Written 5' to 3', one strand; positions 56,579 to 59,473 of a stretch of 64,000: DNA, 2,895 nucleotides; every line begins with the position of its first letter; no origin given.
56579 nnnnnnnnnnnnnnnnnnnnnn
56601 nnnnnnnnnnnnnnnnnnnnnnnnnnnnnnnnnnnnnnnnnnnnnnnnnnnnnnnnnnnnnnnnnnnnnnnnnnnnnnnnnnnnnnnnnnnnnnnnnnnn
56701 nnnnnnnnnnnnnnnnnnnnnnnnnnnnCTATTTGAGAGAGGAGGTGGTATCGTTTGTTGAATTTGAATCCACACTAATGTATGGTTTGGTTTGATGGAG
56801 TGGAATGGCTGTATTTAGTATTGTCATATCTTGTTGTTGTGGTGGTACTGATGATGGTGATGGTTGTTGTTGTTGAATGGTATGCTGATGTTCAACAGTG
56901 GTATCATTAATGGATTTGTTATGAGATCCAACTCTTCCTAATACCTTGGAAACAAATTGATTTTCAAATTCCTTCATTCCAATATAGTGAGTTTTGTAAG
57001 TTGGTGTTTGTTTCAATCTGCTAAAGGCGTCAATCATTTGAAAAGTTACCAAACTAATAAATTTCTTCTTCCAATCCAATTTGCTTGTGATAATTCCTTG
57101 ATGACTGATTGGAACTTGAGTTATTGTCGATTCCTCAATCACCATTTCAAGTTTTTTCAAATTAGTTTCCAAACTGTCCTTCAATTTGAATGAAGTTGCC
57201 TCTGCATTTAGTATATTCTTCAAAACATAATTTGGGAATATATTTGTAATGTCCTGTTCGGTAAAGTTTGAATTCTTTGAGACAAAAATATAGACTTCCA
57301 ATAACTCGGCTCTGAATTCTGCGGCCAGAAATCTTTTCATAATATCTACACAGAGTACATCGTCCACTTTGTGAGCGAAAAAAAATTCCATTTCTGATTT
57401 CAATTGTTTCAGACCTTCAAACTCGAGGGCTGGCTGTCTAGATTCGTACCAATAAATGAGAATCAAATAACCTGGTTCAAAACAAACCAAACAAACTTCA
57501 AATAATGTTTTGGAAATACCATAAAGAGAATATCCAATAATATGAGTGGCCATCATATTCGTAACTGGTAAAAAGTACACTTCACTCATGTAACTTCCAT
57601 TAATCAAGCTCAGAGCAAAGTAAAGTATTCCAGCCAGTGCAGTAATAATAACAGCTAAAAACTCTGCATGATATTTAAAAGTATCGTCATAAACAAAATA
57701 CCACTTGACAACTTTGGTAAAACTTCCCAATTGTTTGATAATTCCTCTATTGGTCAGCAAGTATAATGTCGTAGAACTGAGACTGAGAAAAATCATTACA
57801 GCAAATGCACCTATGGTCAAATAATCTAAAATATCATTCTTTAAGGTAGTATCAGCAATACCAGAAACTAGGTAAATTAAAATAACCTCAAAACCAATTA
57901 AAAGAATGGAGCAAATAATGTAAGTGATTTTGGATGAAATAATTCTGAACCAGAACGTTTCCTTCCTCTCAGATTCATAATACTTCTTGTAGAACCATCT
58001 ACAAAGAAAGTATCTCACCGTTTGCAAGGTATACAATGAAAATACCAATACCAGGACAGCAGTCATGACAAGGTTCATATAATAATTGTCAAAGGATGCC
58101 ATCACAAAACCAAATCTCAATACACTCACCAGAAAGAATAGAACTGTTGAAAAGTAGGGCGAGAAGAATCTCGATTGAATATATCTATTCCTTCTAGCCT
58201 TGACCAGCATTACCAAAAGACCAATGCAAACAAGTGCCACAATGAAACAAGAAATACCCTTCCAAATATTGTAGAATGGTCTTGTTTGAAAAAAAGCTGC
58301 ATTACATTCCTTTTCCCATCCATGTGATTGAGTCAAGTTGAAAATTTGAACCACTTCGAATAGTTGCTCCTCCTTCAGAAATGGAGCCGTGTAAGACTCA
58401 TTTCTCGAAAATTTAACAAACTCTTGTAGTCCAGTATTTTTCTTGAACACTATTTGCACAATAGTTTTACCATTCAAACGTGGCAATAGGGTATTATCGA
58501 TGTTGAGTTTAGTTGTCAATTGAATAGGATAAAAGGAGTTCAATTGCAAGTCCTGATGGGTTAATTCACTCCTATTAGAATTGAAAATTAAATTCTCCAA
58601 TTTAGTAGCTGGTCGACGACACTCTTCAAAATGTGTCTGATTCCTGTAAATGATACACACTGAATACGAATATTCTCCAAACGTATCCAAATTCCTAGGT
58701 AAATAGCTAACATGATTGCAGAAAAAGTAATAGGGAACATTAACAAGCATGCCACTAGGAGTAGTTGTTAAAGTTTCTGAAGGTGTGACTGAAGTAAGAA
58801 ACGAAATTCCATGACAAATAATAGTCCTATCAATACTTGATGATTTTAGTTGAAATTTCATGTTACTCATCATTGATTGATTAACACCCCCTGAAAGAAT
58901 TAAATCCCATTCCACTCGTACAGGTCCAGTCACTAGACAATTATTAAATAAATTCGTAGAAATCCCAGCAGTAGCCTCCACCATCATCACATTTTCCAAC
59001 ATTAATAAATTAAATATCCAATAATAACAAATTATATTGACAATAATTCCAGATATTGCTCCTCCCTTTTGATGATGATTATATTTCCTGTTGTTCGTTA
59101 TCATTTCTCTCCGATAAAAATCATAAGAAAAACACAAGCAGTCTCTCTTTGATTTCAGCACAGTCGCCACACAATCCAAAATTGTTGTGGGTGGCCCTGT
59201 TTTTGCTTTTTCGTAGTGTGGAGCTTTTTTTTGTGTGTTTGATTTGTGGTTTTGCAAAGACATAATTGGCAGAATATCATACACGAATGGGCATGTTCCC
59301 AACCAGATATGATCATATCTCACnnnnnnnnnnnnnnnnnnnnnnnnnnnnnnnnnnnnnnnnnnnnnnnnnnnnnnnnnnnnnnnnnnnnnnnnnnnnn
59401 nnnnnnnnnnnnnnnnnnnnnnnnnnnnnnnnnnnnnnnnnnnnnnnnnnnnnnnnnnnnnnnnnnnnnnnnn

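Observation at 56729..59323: Seven-transmembrane receptor fused to a C-terminal RGS-like domain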

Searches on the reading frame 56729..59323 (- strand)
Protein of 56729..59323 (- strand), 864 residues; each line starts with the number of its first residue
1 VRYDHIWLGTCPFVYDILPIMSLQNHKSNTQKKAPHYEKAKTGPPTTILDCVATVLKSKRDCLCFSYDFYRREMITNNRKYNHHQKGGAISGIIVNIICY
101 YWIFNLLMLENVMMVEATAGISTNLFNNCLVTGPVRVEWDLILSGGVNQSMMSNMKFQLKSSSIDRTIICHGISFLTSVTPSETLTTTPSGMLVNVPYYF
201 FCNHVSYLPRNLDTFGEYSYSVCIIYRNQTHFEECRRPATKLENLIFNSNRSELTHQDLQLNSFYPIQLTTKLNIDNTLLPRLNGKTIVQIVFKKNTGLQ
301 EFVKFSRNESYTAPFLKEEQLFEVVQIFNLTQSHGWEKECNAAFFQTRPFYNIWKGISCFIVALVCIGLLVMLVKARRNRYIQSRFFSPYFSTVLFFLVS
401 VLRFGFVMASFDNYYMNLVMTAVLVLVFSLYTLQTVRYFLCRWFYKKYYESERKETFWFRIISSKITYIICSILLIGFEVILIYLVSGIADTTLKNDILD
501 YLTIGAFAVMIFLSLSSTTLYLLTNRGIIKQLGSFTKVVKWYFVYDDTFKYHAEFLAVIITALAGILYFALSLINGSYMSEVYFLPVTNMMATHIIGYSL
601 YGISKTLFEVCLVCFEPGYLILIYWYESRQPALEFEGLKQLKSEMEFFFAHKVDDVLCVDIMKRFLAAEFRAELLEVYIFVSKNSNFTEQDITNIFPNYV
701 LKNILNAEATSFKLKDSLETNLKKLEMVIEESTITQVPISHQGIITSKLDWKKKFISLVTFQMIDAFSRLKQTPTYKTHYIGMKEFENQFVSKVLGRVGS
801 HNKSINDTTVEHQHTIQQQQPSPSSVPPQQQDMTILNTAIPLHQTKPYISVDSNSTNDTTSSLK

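Call 3: search_protein_families(library=pfam, proteins=[window:56729-59323:-], max_evalue=10)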
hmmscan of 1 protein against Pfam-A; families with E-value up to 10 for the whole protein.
window:56729-59323:- (864 aa): 0 families

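Call 4: search_solved_structures(query=window:56729-59323:-, max_evalue=10, show_alignments=2)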
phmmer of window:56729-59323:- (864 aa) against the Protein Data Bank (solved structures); distinct sequences matched with E-value up to 10: 1.
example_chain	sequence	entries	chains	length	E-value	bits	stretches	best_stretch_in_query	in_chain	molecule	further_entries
8f70_A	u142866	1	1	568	0.82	11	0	679-747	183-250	T18.1 Major pilin backbone protein T-antigen,Major pilin backbone protein T-antigen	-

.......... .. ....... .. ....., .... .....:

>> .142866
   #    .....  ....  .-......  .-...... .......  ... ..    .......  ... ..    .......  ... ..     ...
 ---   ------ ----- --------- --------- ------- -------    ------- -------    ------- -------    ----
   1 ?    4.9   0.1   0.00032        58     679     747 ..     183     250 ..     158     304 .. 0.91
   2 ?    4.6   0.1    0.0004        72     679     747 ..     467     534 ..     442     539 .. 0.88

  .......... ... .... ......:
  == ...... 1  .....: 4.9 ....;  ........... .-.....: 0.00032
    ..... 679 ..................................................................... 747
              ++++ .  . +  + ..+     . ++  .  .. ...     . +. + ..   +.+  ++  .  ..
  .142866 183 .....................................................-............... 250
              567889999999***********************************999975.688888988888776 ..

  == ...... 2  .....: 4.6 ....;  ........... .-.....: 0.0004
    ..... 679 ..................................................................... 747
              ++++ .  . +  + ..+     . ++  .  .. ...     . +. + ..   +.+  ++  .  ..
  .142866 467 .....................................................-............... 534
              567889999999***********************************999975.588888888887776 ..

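Call 5: find_homologous_proteins(query=window:56729-59323:-, max_evalue=0.001)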
Query window:56729-59323:- (864 aa): 2 proteins with E <= 0.001 among 6670 candidates.
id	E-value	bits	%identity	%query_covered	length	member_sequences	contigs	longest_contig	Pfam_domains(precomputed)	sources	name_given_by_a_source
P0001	0.0e+0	1690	100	87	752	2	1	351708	-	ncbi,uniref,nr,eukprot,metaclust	ncbi:predicted protein [Naegleria gruberi]|uniref:Predicted protein n=1 Tax=Naegleria gruberi TaxID=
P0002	0.0e+0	1040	66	80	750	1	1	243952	-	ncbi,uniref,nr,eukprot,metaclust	ncbi:predicted protein [Naegleria gruberi]|uniref:Predicted protein n=1 Tax=Naegleria gruberi TaxID=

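Call 17: predict_structure(alignment_id=A1)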
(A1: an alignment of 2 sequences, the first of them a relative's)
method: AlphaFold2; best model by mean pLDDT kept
length: 752 residues; sequences in the alignment: 2
mean_pLDDT: 32.9   pTM: 0.23
mean pLDDT of the five models: 32.9, 31.1, 30.7, 28.9, 28.0
residues with pLDDT >= 90: 0; 70-90: 0; 50-70: 1; < 50: 751
segments of 3 or more residues with pLDDT < 50: 1-715, 717-752
pLDDT, mean of each block of 10 residues (from residue 1): 22 26 29 28 27 26 22 26 24 24 26 26 31 29 28 28 32 32 29 31 28 25 29 30 40 44 43 39 42 34 40 42 42 39 40 41 43 39 40 38 37 36 32 35 37 39 33 28 31 35 38 39 42 37 38 41 36 34 33 29 34 31 25 26 27 32 34 38 35 28 29 33 26 26 26 23
secondary structure, 60 per line:
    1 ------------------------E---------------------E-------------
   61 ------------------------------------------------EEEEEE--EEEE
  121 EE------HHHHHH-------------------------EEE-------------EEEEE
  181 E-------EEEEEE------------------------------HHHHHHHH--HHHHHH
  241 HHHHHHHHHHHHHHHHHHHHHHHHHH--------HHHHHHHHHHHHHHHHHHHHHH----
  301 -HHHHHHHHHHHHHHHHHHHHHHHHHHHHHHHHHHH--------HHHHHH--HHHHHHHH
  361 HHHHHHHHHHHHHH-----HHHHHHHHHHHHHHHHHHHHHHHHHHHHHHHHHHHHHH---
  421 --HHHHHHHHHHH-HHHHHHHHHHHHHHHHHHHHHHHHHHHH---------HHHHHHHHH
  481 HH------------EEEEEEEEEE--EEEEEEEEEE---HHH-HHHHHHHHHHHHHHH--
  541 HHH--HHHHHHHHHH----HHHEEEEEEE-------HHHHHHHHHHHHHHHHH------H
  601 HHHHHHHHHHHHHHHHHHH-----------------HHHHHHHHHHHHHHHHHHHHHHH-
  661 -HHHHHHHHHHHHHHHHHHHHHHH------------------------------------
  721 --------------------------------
elements in order (helices of 4 or more, strands of 3 or more residues): E109-114 E117-122 H129-134 E160-162 E176-181 E189-194 H225-232 H235-266 H275-296 H302-336 H345-350 H353-374 H380-417 H423-433 H435-462 H472-482 E495-504 E507-516 H524-538 H546-555 E563-569 H577-593 H600-619 H637-659 H662-684

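Call 23: search_protein_representatives(protein=window:56915-59104:-)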
Query: 730 residues. Proteins with E-value up to 0.001 (for the whole library): 8; up to 1e-10: 7; up to 1e-30: 5. The best 8 are listed.
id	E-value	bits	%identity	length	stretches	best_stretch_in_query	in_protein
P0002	0.0e+00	1038.1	68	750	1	53-725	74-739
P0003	2.4e-170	585.0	66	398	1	219-614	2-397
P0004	1.4e-129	450.3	42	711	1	125-723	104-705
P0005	1.1e-72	262.3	37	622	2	242-624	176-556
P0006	6.5e-40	153.9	30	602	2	117-627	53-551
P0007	1.3e-24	103.4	45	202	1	572-722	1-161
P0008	9.9e-23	97.1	63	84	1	572-656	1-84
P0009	5.0e-08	48.5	40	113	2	580-627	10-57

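Call 25: search_protein_families(library=pfam, proteins=[P0003, P0004, P0005, P0006, P0007, P0008, P0009], max_evalue=10)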
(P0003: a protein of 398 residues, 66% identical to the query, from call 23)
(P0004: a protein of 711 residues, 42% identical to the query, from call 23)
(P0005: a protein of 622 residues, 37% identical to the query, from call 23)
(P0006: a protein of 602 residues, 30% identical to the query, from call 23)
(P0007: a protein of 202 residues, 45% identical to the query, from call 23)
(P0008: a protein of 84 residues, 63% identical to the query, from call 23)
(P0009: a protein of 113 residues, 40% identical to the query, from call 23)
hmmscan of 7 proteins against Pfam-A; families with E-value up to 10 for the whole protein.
P0003 (398 aa): 0 families

P0004 (711 aa): 0 families

P0005 (622 aa): 0 families

P0006 (602 aa): 0 families

P0007 (202 aa): 1 family
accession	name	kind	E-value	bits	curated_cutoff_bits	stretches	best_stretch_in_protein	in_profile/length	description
PF02158.20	Neuregulin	-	0.027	14.3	25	1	127-173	39-82/359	Neuregulin intracellular region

P0008 (84 aa): 2 families
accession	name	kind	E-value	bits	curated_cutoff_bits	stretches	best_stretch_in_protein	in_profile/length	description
PF18480.7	DUF5615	-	0.027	14.8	23.8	1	34-80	49-95/110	Domain of unknown function (DUF5615)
PF15149.11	CATSPERB_C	-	0.044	13.6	27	1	28-82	120-170/258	CATSPERB, C-terminal domain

P0009 (113 aa): 0 families

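Call 55: search_protein_families(library=ncbifam, proteins=[window:56915-59104:-, P0004, P0005, P0006], max_evalue=10)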
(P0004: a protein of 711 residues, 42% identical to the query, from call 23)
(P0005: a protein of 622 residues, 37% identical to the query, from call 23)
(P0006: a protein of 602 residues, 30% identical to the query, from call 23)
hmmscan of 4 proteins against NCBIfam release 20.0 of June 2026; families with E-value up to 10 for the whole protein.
window:56915-59104:- (730 aa): 0 families

P0004 (711 aa): 1 family
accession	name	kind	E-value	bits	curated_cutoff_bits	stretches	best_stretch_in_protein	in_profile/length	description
NF033411.1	small_mem_YnhF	equivalog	1.6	8.7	30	1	412-428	12-28/29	cytochrome bd-I oxidase subunit CydH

P0005 (622 aa): 0 families

P0006 (602 aa): 2 families
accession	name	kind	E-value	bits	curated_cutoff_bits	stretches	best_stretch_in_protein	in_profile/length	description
NF045683.1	MerT_CopZ_Se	exception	0.051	13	375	1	354-395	26-67/235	MerT/CopZ fusion-like heavy metal transport selenoprotein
NF009235.0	PRK12585.1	equivalog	1.7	7.9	273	1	309-371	3-68/197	putative monovalent cation/H+ antiporter subunit G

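Call 56: list_cluster_members(proteins=[P0003, P0004, P0005, P0006, P0007, P0008, P0009, P0001, P0002])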
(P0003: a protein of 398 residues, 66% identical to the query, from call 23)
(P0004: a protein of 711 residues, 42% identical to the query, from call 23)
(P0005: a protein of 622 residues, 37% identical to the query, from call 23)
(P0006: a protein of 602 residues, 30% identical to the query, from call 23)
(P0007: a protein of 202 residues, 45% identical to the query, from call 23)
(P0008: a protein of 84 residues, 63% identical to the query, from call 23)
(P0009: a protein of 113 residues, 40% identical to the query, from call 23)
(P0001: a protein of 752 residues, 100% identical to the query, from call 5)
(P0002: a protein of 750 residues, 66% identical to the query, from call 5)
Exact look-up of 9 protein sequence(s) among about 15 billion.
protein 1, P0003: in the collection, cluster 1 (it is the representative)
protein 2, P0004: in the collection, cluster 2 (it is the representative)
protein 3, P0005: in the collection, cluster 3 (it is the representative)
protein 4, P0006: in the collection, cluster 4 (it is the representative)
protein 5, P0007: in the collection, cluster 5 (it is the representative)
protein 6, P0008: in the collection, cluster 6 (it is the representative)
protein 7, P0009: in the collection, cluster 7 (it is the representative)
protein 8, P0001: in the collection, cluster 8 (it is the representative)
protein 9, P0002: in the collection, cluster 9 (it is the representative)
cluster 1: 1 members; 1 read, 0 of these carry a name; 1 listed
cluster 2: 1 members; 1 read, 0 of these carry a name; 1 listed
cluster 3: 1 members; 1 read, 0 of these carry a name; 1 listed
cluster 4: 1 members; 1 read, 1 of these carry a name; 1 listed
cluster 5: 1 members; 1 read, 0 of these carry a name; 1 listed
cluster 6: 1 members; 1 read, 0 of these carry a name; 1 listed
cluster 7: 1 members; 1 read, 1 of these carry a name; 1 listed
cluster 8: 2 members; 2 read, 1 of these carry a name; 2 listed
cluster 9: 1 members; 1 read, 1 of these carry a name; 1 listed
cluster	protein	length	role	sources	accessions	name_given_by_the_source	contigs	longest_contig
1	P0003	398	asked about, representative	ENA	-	-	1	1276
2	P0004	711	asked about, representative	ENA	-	-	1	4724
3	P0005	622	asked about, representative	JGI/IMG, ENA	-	-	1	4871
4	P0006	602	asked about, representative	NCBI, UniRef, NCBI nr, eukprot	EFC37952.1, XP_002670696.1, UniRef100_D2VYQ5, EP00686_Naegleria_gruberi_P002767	predicted protein [Naegleria gruberi] | Predicted protein n=1 Tax=Naegleria gruberi TaxID=5762 RepID=D2VYQ5_NAEGR | uncharacterized protein NAEGRDRAFT_74204 [Naegleria gruberi]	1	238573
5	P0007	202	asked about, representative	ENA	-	-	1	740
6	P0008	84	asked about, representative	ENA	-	-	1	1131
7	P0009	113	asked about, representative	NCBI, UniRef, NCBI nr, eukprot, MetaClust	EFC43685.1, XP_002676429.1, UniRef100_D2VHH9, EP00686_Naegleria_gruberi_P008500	predicted protein [Naegleria gruberi] | Predicted protein n=1 Tax=Naegleria gruberi TaxID=5762 RepID=D2VHH9_NAEGR | uncharacterized protein NAEGRDRAFT_68334 [Naegleria gruberi]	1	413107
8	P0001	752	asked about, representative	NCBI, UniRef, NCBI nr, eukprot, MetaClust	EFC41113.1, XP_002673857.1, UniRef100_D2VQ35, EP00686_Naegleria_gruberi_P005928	predicted protein [Naegleria gruberi] | Predicted protein n=1 Tax=Naegleria gruberi TaxID=5762 RepID=D2VQ35_NAEGR | uncharacterized protein NAEGRDRAFT_71148 [Naegleria gruberi]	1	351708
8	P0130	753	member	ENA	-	-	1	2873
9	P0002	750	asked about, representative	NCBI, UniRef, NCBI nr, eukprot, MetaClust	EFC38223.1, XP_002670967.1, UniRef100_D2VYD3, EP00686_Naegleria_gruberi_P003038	predicted protein [Naegleria gruberi] | Predicted protein n=1 Tax=Naegleria gruberi TaxID=5762 RepID=D2VYD3_NAEGR | uncharacterized protein NAEGRDRAFT_74079 [Naegleria gruberi]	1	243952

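Call 58: find_encoding_contigs(protein=P0009, flank=6000, max_places=2)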
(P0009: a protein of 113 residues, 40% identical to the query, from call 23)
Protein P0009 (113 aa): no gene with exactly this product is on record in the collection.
